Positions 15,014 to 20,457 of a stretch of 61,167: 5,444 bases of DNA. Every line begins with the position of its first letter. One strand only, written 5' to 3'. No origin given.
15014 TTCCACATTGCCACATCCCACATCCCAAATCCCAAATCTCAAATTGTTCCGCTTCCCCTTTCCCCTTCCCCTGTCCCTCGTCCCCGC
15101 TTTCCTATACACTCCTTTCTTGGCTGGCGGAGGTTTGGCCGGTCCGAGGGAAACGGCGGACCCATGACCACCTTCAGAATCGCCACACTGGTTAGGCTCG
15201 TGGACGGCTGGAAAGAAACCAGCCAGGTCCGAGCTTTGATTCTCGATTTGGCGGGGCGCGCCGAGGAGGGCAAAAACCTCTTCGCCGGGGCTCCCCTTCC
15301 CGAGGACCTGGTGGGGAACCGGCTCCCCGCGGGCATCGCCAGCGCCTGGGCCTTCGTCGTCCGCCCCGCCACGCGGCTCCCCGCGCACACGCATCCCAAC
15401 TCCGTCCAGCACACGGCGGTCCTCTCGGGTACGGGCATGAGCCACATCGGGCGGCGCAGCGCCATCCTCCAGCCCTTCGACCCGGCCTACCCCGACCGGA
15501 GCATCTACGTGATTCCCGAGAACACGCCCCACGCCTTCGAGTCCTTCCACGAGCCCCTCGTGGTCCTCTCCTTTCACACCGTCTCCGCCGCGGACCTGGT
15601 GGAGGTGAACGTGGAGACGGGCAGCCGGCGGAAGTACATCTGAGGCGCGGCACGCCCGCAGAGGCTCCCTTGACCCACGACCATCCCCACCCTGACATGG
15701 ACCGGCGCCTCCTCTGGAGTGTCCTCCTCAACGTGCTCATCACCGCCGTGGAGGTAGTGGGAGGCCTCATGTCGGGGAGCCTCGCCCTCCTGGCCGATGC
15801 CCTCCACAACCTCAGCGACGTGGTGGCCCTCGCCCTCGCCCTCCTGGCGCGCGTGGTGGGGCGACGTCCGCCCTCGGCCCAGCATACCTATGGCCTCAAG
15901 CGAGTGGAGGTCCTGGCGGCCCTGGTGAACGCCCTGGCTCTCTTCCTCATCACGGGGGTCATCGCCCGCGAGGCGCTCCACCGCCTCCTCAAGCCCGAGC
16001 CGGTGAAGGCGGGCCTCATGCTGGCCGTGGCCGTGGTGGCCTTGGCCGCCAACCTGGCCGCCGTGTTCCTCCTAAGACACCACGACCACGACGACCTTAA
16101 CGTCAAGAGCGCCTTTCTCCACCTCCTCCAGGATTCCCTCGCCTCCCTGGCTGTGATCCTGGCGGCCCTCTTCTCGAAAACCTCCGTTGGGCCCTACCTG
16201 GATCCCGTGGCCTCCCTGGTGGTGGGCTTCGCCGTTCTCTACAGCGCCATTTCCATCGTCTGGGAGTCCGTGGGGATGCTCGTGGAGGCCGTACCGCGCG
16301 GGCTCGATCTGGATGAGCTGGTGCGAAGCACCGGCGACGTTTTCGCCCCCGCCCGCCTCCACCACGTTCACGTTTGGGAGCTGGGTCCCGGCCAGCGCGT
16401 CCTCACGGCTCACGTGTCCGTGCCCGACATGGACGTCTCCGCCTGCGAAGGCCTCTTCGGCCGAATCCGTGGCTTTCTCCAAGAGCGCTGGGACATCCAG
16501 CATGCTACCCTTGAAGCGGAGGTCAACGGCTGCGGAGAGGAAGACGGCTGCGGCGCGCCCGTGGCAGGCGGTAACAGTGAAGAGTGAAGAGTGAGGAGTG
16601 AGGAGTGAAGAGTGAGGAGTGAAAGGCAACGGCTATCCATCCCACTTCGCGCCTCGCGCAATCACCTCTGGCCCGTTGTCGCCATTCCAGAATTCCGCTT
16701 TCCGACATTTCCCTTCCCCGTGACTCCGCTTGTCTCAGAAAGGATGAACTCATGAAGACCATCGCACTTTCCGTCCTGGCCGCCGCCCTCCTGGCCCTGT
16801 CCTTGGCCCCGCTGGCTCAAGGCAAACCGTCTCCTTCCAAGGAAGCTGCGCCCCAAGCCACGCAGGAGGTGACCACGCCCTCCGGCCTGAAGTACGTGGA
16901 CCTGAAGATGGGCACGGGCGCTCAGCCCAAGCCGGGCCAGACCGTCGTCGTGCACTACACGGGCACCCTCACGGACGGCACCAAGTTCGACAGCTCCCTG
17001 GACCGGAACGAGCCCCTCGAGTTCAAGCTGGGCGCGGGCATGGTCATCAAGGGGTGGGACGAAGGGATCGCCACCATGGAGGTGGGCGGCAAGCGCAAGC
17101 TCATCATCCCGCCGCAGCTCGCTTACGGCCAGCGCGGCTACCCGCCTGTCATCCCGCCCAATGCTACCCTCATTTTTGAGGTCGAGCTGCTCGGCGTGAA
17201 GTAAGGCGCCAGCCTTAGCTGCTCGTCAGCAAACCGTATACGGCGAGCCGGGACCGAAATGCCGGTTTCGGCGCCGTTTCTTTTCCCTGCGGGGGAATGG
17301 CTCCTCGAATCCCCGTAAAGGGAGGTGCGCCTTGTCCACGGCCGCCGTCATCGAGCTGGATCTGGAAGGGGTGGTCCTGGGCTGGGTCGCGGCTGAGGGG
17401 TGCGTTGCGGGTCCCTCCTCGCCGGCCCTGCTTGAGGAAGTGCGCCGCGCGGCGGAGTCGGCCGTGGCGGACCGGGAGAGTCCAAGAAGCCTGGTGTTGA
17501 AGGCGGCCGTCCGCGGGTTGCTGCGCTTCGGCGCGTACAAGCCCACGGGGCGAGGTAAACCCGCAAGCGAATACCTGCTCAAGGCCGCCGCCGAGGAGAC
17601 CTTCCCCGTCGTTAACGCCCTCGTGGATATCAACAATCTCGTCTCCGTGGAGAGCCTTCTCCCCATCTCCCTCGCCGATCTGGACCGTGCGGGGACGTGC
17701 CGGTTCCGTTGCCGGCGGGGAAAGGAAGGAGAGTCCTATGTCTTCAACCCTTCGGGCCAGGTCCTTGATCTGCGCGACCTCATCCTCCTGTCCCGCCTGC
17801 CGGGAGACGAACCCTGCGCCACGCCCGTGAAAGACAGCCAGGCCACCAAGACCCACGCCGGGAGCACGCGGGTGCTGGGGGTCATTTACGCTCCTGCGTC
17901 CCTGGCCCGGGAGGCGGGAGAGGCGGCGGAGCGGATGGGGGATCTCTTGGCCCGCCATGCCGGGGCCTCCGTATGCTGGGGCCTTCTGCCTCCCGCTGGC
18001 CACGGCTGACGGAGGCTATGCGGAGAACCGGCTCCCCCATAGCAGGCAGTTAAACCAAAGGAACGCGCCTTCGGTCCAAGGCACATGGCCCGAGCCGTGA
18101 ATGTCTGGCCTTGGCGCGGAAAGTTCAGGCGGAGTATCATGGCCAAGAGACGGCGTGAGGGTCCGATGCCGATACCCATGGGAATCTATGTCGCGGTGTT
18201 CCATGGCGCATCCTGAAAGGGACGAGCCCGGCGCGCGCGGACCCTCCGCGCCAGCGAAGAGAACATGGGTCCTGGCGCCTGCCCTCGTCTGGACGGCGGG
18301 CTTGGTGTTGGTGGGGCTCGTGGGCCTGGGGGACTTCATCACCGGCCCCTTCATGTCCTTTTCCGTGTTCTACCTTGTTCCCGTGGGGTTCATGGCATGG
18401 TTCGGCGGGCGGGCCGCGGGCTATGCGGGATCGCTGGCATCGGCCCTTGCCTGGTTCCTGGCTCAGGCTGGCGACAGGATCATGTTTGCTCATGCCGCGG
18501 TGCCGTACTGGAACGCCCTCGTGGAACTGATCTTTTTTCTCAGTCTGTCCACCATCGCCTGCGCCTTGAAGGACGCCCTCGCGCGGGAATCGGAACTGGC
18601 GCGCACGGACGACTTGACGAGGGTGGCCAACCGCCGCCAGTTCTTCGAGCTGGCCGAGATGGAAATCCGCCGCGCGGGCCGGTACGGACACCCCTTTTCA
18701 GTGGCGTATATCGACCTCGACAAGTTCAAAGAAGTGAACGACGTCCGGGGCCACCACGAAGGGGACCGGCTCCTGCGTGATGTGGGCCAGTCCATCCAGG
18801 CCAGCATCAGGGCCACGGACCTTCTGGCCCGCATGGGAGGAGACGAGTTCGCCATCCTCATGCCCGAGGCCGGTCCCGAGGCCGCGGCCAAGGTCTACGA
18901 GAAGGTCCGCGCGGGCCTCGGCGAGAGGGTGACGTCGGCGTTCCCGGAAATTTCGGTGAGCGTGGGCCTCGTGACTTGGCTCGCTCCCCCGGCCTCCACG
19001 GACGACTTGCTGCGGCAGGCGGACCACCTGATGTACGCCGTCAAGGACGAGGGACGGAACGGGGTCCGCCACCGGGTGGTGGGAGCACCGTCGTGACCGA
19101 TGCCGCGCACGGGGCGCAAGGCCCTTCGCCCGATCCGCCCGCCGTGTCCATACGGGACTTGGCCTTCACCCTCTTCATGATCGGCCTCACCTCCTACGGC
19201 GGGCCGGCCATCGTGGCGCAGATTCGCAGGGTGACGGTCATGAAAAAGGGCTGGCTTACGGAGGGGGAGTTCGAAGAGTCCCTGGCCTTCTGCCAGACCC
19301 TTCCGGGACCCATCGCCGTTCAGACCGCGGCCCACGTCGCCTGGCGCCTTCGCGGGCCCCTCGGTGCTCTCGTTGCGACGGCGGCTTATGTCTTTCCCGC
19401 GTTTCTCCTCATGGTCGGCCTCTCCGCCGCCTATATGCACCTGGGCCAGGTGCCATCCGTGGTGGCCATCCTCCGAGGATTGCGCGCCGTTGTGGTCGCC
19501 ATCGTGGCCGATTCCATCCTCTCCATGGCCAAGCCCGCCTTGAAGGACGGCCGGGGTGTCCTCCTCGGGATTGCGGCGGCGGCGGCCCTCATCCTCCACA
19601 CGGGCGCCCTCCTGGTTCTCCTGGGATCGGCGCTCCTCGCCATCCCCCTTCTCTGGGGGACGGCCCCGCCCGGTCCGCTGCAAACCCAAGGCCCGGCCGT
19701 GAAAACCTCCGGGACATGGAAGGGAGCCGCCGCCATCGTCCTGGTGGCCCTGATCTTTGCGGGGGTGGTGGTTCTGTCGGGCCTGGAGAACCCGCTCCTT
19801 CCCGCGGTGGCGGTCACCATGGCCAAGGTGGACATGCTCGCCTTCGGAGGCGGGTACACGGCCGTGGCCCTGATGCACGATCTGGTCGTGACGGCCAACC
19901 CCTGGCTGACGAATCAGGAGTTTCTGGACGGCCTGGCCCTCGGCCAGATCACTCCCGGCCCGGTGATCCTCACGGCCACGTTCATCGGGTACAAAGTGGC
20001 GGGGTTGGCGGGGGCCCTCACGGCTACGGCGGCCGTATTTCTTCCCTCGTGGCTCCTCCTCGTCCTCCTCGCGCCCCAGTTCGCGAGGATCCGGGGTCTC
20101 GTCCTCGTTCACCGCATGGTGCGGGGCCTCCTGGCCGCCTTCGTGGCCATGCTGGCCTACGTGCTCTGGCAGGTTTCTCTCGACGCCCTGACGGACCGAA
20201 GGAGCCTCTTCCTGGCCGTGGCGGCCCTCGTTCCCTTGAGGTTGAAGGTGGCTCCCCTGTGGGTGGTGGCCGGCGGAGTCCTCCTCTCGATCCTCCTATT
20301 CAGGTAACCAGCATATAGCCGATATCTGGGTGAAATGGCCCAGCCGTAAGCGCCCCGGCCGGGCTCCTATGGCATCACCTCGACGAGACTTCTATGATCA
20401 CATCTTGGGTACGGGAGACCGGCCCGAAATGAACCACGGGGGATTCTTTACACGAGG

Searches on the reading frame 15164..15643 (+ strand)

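Call 87: search_protein_families(library=pfam, proteins=[window:15164-15643:+], max_evalue=0.0001)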
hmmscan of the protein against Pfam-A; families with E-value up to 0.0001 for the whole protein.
window:15164-15643:+ (159 aa): 1 family
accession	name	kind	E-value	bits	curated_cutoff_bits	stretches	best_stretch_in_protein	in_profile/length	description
PF07883.17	Cupin_2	-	4.7e-06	26.6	27.2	1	65-136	4-68/70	Cupin domain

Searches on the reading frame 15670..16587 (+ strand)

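Call 87: search_protein_families(library=pfam, proteins=[window:15670-16587:+], max_evalue=0.0001)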
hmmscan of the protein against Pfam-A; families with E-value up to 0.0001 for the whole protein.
window:15670-16587:+ (305 aa): 1 family
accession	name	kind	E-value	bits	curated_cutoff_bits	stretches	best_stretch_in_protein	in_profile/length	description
PF01545.26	Cation_efflux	-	6.7e-49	166.8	26.6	1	15-205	2-198/198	Cation efflux family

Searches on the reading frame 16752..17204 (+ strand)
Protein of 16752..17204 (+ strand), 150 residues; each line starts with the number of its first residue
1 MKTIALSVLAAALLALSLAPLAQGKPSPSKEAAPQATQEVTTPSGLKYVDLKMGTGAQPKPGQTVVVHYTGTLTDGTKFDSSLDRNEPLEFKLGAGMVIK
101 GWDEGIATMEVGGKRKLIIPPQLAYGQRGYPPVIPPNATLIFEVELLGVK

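Call 88: search_protein_families(library=pfam, proteins=[window:16752-17204:+], max_evalue=0.0001)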
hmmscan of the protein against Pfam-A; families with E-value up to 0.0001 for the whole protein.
window:16752-17204:+ (150 aa): 1 family
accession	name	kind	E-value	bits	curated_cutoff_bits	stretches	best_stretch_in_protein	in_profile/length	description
PF00254.34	FKBP_C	-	1.2e-39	134.9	21.1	1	58-147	4-94/94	FKBP-type peptidyl-prolyl cis-trans isomerase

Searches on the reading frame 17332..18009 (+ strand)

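Call 88: search_protein_families(library=pfam, proteins=[window:17332-18009:+], max_evalue=0.0001)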
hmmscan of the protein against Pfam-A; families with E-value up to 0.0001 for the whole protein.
window:17332-18009:+ (225 aa): 1 family
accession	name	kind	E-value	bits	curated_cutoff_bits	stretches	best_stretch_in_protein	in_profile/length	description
PF03483.22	B3_4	-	8.6e-07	29.1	29.3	1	79-182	20-121/174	B3/4 domain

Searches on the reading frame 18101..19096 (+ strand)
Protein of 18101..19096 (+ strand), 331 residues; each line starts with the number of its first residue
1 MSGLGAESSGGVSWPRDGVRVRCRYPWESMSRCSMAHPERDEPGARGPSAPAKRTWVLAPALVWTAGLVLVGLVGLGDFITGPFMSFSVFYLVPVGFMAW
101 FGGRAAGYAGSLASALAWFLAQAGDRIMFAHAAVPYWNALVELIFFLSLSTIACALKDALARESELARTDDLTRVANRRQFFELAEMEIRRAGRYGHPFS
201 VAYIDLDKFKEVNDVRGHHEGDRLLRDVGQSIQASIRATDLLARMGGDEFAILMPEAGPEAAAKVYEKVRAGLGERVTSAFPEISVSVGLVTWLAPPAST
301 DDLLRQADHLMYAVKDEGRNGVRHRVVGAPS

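Call 88: search_protein_families(library=pfam, proteins=[window:18101-19096:+], max_evalue=0.0001)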
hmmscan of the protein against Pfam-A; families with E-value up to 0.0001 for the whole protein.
window:18101-19096:+ (331 aa): 1 family
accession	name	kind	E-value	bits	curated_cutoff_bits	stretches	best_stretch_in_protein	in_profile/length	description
PF00990.26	GGDEF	-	1.1e-39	136.2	23.8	1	168-320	2-160/161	Diguanylate cyclase, GGDEF domain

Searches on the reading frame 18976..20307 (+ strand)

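Call 88: search_protein_families(library=pfam, proteins=[window:18976-20307:+], max_evalue=0.0001)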
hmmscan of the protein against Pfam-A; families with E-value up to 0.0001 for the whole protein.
window:18976-20307:+ (443 aa): 1 family
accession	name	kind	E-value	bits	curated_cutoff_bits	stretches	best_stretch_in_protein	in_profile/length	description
PF02417.20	Chromate_transp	-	6.3e-74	247.9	28.6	2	278-437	3-164/166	Chromate transporter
